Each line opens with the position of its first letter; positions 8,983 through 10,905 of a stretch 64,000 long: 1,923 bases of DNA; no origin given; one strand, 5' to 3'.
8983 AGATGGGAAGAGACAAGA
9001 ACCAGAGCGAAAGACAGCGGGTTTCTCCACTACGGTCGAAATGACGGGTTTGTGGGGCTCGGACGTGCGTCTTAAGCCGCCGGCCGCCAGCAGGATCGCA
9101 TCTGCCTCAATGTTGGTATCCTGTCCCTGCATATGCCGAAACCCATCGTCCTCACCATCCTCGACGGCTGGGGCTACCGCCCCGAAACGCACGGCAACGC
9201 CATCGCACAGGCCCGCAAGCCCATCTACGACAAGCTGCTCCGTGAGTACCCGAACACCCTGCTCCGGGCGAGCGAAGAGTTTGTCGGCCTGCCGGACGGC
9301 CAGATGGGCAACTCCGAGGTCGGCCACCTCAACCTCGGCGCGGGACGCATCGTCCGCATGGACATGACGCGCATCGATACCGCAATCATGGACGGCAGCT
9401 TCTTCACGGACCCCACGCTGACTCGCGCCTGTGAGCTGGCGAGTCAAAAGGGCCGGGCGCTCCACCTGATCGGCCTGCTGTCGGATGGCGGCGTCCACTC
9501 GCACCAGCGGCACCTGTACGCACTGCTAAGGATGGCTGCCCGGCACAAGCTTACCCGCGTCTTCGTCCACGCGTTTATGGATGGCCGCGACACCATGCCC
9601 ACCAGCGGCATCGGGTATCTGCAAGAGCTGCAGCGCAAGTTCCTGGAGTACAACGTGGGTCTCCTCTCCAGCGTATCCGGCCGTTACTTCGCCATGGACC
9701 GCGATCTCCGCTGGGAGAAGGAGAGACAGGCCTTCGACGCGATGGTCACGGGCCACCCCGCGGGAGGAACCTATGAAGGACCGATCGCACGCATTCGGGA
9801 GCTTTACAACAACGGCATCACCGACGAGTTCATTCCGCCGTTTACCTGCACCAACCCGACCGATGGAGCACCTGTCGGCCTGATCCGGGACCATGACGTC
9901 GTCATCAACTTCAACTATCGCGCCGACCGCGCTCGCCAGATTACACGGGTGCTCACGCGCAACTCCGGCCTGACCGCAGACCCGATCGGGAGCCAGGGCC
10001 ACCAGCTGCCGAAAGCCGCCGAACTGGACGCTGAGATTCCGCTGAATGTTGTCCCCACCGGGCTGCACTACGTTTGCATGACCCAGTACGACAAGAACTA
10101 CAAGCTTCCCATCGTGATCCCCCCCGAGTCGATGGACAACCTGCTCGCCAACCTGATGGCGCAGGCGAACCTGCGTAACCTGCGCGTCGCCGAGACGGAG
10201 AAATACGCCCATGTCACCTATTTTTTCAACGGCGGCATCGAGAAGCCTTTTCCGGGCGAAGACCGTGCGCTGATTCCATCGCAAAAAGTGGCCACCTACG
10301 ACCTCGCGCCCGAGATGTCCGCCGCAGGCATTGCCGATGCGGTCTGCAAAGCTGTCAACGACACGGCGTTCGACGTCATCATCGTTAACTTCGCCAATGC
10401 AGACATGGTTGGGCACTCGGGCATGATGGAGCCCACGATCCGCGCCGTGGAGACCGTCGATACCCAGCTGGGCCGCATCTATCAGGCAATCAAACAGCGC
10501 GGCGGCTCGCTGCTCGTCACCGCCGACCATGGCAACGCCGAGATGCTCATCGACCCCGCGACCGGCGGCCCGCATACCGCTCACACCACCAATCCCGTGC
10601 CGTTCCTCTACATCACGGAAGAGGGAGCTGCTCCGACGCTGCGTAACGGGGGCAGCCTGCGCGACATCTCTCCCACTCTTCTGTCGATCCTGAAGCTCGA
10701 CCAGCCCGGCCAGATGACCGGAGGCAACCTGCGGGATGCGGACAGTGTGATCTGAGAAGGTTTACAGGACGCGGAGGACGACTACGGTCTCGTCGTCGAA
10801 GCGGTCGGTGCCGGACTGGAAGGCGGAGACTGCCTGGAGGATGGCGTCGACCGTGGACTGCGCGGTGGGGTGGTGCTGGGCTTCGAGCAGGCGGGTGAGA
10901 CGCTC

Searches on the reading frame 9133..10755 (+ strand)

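Call 74: search_protein_families(library=pfam, proteins=[window:9133-10755:+], max_evalue=0.00001)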
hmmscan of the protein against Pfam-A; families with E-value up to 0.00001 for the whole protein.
window:9133-10755:+ (540 aa): 3 families
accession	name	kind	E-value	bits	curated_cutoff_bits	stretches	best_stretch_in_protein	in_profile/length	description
PF01676.23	Metalloenzyme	-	1.6e-80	270.7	24.3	1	3-523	1-251/252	Metalloenzyme superfamily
PF06415.18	iPGM_N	-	1.2e-73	247.6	27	1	81-321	1-217/217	BPG-independent PGAM N-terminus (iPGM_N)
PF01663.27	Phosphodiest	-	8.1e-06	26.1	23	0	408-471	157-224/342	Type I phosphodiesterase / nucleotide pyrophosphatase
